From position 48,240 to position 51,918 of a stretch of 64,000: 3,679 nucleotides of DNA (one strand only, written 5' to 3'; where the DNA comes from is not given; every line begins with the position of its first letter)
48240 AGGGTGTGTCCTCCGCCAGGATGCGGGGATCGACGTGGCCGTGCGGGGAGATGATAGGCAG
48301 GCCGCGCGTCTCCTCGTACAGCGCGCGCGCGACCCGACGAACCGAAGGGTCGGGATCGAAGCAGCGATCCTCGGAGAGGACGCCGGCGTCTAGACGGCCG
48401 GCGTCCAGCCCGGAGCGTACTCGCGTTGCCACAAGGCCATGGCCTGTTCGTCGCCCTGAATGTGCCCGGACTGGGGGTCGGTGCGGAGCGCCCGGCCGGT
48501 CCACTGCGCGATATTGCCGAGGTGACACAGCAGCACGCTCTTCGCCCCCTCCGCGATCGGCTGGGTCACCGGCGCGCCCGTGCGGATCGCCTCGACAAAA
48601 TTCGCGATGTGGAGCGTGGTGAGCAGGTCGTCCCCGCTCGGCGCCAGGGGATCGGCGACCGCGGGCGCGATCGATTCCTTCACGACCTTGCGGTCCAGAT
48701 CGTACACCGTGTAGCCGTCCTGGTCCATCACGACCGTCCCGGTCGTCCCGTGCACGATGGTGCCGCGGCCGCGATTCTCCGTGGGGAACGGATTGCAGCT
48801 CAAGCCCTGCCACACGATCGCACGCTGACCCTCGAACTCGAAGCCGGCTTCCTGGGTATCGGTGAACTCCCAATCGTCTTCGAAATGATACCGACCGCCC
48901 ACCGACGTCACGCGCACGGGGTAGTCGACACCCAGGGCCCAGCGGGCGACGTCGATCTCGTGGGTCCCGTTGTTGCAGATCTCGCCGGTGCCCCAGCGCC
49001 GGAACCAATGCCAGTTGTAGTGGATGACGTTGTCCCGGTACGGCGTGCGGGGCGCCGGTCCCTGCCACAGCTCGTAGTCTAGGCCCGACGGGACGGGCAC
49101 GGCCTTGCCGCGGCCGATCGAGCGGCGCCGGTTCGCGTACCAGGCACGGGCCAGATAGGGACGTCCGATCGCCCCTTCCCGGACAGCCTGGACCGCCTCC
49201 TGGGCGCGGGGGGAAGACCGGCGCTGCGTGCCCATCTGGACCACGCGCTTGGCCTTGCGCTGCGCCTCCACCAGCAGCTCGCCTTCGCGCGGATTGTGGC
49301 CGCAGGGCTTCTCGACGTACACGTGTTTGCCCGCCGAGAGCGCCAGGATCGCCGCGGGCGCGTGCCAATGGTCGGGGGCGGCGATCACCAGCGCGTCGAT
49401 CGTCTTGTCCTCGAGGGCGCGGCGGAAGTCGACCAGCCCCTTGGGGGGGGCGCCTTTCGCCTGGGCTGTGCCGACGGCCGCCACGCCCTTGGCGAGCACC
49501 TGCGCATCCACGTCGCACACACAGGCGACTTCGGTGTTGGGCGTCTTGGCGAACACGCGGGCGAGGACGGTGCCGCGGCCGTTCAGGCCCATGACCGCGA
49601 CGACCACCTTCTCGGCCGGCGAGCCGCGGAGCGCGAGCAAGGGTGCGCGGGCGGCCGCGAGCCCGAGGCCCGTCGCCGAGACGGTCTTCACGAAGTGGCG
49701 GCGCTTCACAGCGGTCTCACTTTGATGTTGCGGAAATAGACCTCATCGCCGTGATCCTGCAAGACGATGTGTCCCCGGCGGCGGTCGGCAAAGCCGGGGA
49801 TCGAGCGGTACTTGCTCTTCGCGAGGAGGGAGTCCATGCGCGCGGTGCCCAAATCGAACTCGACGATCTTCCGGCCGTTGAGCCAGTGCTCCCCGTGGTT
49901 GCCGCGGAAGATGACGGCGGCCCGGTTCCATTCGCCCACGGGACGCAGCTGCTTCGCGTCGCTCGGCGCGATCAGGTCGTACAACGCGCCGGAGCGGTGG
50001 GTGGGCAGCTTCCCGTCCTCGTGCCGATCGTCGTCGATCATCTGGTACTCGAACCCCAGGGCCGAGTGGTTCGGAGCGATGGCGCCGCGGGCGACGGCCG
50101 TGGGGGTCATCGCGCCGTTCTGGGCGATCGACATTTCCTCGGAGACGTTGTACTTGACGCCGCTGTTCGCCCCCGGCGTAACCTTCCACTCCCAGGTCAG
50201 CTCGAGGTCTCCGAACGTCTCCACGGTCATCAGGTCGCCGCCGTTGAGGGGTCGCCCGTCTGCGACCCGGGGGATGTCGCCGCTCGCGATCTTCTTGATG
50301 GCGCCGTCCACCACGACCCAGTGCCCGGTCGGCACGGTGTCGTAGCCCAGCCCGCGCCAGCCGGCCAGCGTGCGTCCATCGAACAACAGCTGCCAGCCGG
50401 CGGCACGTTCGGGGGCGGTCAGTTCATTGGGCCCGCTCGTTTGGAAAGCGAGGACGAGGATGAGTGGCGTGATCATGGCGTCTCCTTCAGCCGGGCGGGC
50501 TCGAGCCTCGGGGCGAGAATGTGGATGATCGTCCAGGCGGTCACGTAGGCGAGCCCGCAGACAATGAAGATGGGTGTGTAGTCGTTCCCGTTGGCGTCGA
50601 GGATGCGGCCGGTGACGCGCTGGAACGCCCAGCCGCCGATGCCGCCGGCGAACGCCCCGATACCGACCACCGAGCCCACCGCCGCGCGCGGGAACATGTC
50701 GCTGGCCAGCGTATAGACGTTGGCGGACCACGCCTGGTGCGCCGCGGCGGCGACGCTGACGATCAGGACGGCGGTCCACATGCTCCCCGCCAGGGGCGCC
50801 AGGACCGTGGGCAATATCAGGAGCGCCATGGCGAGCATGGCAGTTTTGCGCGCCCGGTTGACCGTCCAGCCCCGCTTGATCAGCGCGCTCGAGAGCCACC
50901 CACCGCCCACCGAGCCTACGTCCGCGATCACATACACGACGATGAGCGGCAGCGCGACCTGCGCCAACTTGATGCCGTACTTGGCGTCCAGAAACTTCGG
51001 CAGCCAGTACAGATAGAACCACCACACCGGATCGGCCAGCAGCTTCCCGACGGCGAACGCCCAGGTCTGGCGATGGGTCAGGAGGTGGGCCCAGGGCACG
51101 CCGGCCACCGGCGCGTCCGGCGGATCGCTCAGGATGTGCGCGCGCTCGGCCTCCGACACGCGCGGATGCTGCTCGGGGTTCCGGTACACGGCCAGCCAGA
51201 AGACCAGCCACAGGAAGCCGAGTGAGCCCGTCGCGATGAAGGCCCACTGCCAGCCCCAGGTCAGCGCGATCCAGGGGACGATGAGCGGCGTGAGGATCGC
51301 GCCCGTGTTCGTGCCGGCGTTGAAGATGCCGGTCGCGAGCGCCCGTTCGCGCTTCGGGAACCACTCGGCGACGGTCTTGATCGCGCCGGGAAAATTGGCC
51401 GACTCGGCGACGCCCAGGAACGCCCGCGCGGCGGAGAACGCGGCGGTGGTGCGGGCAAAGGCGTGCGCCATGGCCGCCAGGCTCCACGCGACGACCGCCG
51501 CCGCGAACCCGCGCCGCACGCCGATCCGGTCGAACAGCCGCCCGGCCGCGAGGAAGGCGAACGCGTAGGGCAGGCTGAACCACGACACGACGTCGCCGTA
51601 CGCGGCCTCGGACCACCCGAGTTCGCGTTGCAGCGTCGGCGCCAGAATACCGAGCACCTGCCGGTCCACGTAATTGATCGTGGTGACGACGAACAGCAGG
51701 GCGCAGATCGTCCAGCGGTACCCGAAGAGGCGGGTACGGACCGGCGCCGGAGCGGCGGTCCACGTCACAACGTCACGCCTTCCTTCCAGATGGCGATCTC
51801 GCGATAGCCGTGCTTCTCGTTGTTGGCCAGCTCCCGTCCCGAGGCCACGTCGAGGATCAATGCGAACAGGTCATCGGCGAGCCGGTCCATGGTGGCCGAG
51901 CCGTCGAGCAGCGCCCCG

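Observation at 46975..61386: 14.4-kb, 10-gene translationally coupled SusC/SusD operon combining periplasmic oxidoreductases, TIM-barrel, DUF1080, PmoA-like and uronate catabolism genes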

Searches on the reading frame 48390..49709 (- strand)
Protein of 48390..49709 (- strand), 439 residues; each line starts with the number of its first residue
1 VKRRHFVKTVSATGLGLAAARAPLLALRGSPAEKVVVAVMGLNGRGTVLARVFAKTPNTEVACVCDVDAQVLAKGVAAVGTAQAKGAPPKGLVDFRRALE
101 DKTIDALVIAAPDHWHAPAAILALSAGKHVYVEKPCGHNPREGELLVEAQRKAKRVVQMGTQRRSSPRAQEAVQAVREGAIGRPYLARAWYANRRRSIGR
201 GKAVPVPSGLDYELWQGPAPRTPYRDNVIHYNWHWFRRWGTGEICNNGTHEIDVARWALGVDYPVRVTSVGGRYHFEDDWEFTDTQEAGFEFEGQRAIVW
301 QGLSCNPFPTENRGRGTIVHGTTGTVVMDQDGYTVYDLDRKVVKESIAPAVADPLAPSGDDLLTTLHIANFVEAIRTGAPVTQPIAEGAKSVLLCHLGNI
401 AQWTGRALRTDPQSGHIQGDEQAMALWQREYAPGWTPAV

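Call 4: search_protein_families(library=pfam, proteins=[window:48390-49709:-], max_evalue=0.001)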
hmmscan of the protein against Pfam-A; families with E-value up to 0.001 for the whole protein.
window:48390-49709:- (439 aa): 4 families
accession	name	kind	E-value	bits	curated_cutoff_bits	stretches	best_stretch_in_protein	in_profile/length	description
PF01408.29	GFO_IDH_MocA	-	3e-14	54.2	24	1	37-160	3-119/120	Oxidoreductase family, NAD-binding Rossmann fold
PF19051.5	GFO_IDH_MocA_C2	-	2.3e-13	50.7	23.3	1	203-267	45-111/254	Oxidoreductase family, C-terminal alpha/beta domain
PF22725.1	GFO_IDH_MocA_C3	-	4.8e-11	43.2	27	1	231-326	31-123/124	GFO/IDH/MocA C-terminal domain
PF02894.22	GFO_IDH_MocA_C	-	3.3e-07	30.8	22.9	1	221-331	20-132/218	Oxidoreductase family, C-terminal alpha/beta domain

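Call 9: search_solved_structures(query=window:48390-49709:-, max_evalue=0.001)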
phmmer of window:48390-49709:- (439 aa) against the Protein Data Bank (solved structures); distinct sequences matched with E-value up to 0.001: 55.
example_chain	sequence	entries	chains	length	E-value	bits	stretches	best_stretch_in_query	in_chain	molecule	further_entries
8tdf_A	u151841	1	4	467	1.8e-20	76.4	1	30-268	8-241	Dehydrogenase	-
8tdh_A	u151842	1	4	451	2.3e-19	72.7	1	37-268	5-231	Predicted dehydrogenases and related proteins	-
7xr9_A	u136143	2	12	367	2.3e-14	56.2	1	59-198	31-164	DgpA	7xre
3ec7_A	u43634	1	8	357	5.3e-14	55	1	39-193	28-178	Putative Dehydrogenase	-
5ya8_A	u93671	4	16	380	2.7e-13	52.7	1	89-191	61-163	Scyllo-inositol dehydrogenase with L-glucose dehydrogenase activity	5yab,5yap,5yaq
6ktj_A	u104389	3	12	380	2.8e-13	52.6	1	89-191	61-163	Scyllo-inositol dehydrogenase with L-glucose dehydrogenase activity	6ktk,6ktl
6jw6_A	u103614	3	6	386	4.3e-13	52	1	35-194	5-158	Dehydrogenase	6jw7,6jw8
4gqa_A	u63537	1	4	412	1.6e-12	50.2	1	84-189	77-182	NAD binding Oxidoreductase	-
1evj_A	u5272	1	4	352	5e-12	48.5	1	81-183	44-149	GLUCOSE-FRUCTOSE OXIDOREDUCTASE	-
1ofg_A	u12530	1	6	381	5.9e-12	48.3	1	77-183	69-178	GLUCOSE-FRUCTOSE OXIDOREDUCTASE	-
1ryd_A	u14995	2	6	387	6e-12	48.2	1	76-183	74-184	glucose-fructose oxidoreductase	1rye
1h6a_A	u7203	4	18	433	9.3e-12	47.6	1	77-183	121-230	PRECURSOR FORM OF GLUCOSE-FRUCTOSE OXIDOREDUCTASE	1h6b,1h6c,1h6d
6a3f_A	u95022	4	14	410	1e-11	47.4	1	89-191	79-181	Putative dehydrogenase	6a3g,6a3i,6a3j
4fb5_A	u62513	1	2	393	4.9e-10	41.9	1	75-184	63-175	Probable oxidoreductase protein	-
3ezy_A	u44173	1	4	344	1.1e-09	40.8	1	80-189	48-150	Dehydrogenase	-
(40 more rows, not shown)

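Call 50: search_protein_families(library=ncbifam, proteins=[window:48390-49709:-], max_evalue=0.00001)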
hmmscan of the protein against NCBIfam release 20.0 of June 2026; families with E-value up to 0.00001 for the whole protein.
window:48390-49709:- (439 aa): 8 families
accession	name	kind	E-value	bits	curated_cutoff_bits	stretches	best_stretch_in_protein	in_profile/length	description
NF058561.1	BT_2158_fam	equivalog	5.1e-36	124.3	750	1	2-269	1-265/487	glycoside 3-dehydrogenase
TIGR04380.1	myo_inos_iolG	equivalog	1e-21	77.2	355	1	35-187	2-148/330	inositol 2-dehydrogenase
NF052479.1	LevoglcsnDh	equivalog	2.4e-14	52.8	650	1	89-191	59-161/386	levoglucosan dehydrogenase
NF040723.1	UDP-GlcNAcDh_Arch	equivalog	1.4e-12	47.8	450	1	37-183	3-140/302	UDP-N-acetylglucosamine 3-dehydrogenase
NF052679.1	InsChiInosDhIolG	equivalog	5.7e-12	45.3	540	1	49-193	18-157/343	bifunctional inositol 2-dehydrogenase/D-chiro-inositol 1-dehydrogenase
NF008607.0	PRK11579.1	subfamily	2e-08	33.6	330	1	46-183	17-144/346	oxidoreductase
NF058563.1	BT_2159_fam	equivalog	2.7e-07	29.9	650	0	37-185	3-144/350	disaccharide 3-dehydrogenase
NF041392.1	XylDh_Gfo6_Halo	equivalog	5.7e-06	25.4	350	1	94-188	73-167/350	D-xylose 1-dehydrogenase Gfo6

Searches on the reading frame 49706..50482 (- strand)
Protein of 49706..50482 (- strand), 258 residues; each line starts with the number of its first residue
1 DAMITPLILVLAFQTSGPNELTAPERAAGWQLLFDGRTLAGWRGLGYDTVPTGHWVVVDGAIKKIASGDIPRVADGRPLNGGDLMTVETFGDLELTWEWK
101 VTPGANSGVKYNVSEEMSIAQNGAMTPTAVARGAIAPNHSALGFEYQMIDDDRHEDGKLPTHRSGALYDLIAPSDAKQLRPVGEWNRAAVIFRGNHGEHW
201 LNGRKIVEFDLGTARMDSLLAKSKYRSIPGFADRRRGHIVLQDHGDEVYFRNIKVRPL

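Call 4: search_protein_families(library=pfam, proteins=[window:49706-50482:-], max_evalue=0.001)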
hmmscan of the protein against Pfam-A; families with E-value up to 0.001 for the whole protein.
window:49706-50482:- (258 aa): 1 family
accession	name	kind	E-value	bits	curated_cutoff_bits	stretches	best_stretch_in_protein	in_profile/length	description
PF06439.18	3keto-disac_hyd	-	2.8e-44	151.8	26.8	1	29-256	1-187/187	3-keto-disaccharide hydrolase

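Call 11: search_solved_structures(query=window:49706-50476:-, max_evalue=0.01)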
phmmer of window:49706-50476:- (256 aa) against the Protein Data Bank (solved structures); distinct sequences matched with E-value up to 0.01: 15.
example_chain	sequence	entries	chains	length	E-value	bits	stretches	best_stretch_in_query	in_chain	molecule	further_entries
4jqt_A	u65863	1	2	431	7.5e-54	186.1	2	17-255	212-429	putative glycosyl hydrolase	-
3hbk_A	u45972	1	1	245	4.1e-48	167.3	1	6-255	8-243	putative glycosyl hydrolase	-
3osd_A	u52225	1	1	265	5.3e-35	124.3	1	17-255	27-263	putative glycosyl hydrolase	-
8rr2_A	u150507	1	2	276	6.2e-35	124.1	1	17-255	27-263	3-keto-disaccharide hydrolase domain-containing protein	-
8tda_A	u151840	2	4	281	6.4e-35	124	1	17-255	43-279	Probable secreted glycosyl hydrolase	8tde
8v31_A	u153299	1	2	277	2.8e-34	122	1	22-255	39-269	Glycosyl hydrolase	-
9fbe_B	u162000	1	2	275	4.6e-34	121.2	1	17-255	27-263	Probable secreted glycosyl hydrolase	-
3nmb_A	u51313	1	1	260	1.5e-33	119.5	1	17-255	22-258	putative sugar hydrolase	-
3u1x_A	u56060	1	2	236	6.2e-33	117.5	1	16-255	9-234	putative glycosyl hydrolase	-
4hxc_A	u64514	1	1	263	9.3e-33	117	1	17-255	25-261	putative glycosyl hydrolase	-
3h3l_A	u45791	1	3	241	1.8e-23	86.5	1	26-255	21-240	PUTATIVE SUGAR HYDROLASE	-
3imm_A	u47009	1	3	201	2.1e-08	37.1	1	143-256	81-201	Putative secreted glycosylhydrolase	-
3s5q_A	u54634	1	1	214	1.9e-05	27.4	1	141-255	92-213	Putative glycosylhydrolase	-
4qhz_A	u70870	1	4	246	0.0007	22.3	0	158-255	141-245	putative glycosyl hydrolase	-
3nx6_A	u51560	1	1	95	0.0072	19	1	45-116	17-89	10kDa chaperonin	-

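Call 30: search_solved_structures(query=window:49706-50476:-, max_evalue=1e-30, show_alignments=5)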
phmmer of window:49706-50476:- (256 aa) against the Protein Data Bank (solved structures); distinct sequences matched with E-value up to 1e-30: 10.
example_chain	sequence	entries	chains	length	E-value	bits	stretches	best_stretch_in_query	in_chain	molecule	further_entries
4jqt_A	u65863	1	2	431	7.5e-54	186.1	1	17-255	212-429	putative glycosyl hydrolase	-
3hbk_A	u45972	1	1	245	4.1e-48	167.3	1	6-255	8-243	putative glycosyl hydrolase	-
3osd_A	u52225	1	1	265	5.3e-35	124.3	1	17-255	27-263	putative glycosyl hydrolase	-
8rr2_A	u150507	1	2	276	6.2e-35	124.1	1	17-255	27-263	3-keto-disaccharide hydrolase domain-containing protein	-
8tda_A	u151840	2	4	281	6.4e-35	124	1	17-255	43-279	Probable secreted glycosyl hydrolase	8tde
8v31_A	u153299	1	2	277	2.8e-34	122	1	22-255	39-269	Glycosyl hydrolase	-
9fbe_B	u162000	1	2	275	4.6e-34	121.2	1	17-255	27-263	Probable secreted glycosyl hydrolase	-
3nmb_A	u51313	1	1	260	1.5e-33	119.5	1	17-255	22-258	putative sugar hydrolase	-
3u1x_A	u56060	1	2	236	6.2e-33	117.5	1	16-255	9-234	putative glycosyl hydrolase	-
4hxc_A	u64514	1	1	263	9.3e-33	117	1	17-255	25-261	putative glycosyl hydrolase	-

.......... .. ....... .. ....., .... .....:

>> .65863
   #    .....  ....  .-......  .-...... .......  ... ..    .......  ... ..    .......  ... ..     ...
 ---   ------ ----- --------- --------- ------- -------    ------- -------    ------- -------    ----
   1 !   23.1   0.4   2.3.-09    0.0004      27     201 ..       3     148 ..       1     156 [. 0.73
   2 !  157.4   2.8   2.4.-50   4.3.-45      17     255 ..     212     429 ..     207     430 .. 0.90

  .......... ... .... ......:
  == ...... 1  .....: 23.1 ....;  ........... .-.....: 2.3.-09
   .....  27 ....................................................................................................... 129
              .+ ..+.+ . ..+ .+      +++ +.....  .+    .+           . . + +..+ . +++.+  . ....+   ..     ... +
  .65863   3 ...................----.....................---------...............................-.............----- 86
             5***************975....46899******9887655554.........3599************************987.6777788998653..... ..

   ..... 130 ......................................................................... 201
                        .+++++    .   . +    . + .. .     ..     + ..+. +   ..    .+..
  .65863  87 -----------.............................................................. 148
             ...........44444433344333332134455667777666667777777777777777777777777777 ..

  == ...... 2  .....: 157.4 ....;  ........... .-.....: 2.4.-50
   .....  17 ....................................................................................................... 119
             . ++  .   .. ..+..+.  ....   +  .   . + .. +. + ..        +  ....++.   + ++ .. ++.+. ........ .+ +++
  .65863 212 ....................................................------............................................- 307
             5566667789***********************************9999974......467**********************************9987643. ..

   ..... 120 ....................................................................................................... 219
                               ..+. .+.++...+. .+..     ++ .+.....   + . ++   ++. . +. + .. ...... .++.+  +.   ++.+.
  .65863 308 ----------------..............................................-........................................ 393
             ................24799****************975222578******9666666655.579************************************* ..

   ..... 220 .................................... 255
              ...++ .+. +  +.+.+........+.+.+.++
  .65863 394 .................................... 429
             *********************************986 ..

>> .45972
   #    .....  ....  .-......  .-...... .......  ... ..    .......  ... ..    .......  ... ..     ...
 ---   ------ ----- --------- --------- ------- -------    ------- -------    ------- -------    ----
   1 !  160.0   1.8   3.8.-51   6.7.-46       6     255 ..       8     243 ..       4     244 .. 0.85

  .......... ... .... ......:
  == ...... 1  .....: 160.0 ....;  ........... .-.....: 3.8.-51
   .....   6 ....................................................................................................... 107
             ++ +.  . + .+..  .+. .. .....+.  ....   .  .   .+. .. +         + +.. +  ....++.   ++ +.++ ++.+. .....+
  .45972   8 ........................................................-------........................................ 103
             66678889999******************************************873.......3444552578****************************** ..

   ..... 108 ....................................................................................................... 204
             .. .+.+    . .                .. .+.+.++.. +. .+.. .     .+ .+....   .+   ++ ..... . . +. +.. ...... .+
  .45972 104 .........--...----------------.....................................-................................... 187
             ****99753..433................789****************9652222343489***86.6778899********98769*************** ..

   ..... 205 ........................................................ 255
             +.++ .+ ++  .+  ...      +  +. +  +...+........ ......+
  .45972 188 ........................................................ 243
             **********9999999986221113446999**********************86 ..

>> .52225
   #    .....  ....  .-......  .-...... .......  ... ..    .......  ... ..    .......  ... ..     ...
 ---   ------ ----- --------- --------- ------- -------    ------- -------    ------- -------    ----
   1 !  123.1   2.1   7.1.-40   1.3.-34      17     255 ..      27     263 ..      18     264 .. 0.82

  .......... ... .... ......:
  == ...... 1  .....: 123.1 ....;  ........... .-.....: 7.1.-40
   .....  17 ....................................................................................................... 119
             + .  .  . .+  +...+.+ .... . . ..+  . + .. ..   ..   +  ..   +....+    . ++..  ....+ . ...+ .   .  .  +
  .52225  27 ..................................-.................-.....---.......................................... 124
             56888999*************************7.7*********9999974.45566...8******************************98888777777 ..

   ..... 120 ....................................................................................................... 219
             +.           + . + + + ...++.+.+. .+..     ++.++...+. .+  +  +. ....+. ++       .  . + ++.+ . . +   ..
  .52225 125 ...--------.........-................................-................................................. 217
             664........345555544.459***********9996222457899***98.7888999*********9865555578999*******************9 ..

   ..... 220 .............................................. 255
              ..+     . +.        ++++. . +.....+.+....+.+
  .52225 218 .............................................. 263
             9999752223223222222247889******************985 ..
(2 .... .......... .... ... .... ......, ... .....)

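Call 50: search_protein_families(library=ncbifam, proteins=[window:49706-50476:-], max_evalue=0.00001)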
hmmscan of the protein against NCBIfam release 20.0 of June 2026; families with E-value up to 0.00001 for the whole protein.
window:49706-50476:- (256 aa): 0 families

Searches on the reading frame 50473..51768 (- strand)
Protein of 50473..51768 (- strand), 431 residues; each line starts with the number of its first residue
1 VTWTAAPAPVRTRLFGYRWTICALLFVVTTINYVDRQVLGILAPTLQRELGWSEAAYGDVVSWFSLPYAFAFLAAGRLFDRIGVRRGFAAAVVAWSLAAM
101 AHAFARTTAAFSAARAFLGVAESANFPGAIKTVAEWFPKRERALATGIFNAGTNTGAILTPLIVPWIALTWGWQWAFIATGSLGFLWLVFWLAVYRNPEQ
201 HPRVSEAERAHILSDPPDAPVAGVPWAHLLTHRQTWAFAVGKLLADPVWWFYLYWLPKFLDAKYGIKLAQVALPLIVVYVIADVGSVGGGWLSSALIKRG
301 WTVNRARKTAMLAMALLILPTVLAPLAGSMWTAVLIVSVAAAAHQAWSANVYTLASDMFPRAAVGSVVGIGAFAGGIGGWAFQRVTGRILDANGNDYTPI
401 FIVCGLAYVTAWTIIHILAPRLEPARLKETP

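Call 4: search_protein_families(library=pfam, proteins=[window:50473-51768:-], max_evalue=0.001)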
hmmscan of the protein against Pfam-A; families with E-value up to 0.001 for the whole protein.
window:50473-51768:- (431 aa): 3 families
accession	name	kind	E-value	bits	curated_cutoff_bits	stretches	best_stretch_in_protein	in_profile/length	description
PF07690.21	MFS_1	-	5.7e-56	190.4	33.4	1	25-379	1-343/347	Major Facilitator Superfamily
PF00854.27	PTR2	-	7.2e-05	22.3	27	1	133-193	57-121/392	POT family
PF00083.30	Sugar_tr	-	0.00023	20.6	22.3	0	53-192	44-189/452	Sugar (and other) transporter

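Call 50: search_protein_families(library=ncbifam, proteins=[window:50473-51768:-], max_evalue=0.00001)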
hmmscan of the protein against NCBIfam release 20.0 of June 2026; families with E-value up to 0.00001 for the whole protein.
window:50473-51768:- (431 aa): 30 families (the best 25 are shown)
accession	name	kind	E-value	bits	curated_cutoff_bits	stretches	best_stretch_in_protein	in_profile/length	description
TIGR00893.1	2A0114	subfamily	3.1e-78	263.5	395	1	27-415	1-396/399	D-galactonate transporter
TIGR00881.1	2A0104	subfamily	2e-41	142.3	407.75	1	27-392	2-372/379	phosphoglycerate transporter protein PgtP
TIGR00894.1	2A0114euk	subfamily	1.7e-26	92.8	626.45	1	49-417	70-448/465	Na(+)-dependent inorganic phosphate cotransporter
TIGR00895.1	2A0115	subfamily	4.8e-24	85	418.55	1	17-194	14-191/398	aromatic acid/H+ symport family MFS transporter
NF008586.0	PRK11551.1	equivalog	7.3e-20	71.3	410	1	22-396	17-374/406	3-(3-hydroxy-phenyl)propionate transporter MhpT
NF049980.1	SfMCT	equivalog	3.7e-17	62.1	320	1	40-405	22-376/378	L-lactate MFS transporter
TIGR00886.1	2A0108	subfamily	8.5e-17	61.3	311.7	1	38-240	19-232/368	NarK family nitrate/nitrite MFS transporter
NF053517.1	HbztTptrPcaK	equivalog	2.9e-16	59.5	770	1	14-192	13-194/437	4-hydroxybenzoate transporter PcaK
TIGR02332.1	HpaX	equivalog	2.2e-15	56.7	615.4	1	22-208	10-203/412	4-hydroxyphenylacetate permease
TIGR00890.1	2A0111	subfamily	6.5e-15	55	374.85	1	18-201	1-183/377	oxalate/formate antiport family MFS transporter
NF011571.1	PRK14995.1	subfamily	2.4e-13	49.6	701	1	18-201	4-186/493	SmvA family efflux MFS transporter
TIGR00711.1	efflux_EmrB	subfamily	4e-12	45.6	230.2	1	25-200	7-182/485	DHA2 family efflux MFS transporter permease subunit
NF038246.1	bile_salt_MFS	equivalog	5.9e-12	45.2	400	1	18-338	3-330/408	conjugated bile salt MFS transporter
TIGR00880.1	2_A_01_02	superfamily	3.3e-09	37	131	1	72-188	11-131/141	multidrug resistance protein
NF012180.1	tet_MFS_43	exception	4.5e-09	35.9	999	1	19-183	20-185/484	tetracycline efflux MFS transporter Tet(43)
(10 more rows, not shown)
